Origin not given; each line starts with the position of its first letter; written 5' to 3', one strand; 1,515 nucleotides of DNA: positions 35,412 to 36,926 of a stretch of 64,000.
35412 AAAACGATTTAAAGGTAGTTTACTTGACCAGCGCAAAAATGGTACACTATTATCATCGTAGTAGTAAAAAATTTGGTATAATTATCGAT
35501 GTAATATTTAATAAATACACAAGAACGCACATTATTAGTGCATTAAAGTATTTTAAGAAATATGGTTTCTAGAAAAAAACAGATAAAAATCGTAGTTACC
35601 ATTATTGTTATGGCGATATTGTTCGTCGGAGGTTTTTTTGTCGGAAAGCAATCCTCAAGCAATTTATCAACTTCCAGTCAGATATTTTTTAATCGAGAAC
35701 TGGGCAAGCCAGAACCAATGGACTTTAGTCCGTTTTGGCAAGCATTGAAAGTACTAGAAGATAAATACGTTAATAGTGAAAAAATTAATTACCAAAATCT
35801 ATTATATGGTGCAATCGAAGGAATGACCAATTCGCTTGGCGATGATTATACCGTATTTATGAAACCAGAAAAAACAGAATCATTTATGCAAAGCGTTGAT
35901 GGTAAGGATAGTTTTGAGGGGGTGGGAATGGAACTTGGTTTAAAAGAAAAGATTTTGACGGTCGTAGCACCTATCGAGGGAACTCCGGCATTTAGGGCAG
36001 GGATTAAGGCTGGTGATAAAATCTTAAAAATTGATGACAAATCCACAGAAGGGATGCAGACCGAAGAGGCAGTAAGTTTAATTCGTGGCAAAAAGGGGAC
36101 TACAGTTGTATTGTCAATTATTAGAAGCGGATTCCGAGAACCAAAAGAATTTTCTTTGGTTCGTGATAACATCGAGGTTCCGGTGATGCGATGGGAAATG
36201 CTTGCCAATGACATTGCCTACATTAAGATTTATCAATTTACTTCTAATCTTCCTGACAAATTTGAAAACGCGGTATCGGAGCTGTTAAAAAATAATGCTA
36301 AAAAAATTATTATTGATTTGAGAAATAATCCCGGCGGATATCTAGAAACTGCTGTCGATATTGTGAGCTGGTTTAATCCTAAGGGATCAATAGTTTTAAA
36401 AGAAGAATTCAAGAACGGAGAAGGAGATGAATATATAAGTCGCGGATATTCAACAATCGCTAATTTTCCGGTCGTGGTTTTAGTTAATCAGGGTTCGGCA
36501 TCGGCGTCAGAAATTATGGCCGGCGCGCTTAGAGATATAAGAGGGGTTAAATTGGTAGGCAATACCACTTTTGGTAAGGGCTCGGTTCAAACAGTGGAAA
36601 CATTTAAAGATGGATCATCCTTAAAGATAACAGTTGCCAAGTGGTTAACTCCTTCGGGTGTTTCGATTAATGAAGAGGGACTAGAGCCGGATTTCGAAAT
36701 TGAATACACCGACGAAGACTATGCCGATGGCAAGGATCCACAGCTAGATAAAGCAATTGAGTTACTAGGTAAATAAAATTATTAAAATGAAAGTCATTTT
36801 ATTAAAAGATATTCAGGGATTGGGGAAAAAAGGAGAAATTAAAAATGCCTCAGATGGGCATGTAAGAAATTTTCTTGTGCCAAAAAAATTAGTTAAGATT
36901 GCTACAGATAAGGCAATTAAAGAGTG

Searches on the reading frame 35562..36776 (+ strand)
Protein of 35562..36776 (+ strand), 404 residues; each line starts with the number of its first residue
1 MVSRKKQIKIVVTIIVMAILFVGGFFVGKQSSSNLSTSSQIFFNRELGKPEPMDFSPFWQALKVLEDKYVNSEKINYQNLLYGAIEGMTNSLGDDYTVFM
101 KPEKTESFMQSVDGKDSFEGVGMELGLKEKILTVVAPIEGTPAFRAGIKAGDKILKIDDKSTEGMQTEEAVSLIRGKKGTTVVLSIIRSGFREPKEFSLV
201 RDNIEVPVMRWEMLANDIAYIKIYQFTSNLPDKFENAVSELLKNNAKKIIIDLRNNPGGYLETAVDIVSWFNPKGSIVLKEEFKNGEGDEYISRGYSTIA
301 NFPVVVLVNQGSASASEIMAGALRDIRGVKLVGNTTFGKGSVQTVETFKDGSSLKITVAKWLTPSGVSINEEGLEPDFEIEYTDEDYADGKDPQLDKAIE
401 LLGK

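Call 7: search_protein_families(library=pfam, proteins=[window:35562-36776:+], max_evalue=0.00001)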
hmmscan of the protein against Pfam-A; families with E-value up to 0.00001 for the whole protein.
window:35562-36776:+ (404 aa): 5 families
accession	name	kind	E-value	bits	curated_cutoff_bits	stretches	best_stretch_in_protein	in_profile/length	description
PF03572.23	Peptidase_S41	-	1.1e-49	168.6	24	1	217-380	1-165/165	Peptidase family S41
PF17820.7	PDZ_6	-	3.1e-12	46.5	27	1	134-188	2-54/54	PDZ domain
PF13180.12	PDZ_2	-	5.3e-10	39.9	27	1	122-190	4-71/80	PDZ domain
PF00595.29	PDZ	-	7.4e-10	39.5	23.2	1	130-186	25-80/81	PDZ domain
PF22694.1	CtpB_N-like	-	3.8e-09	37.3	27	1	23-102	6-83/85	Activating protease CtpB N-terminal domain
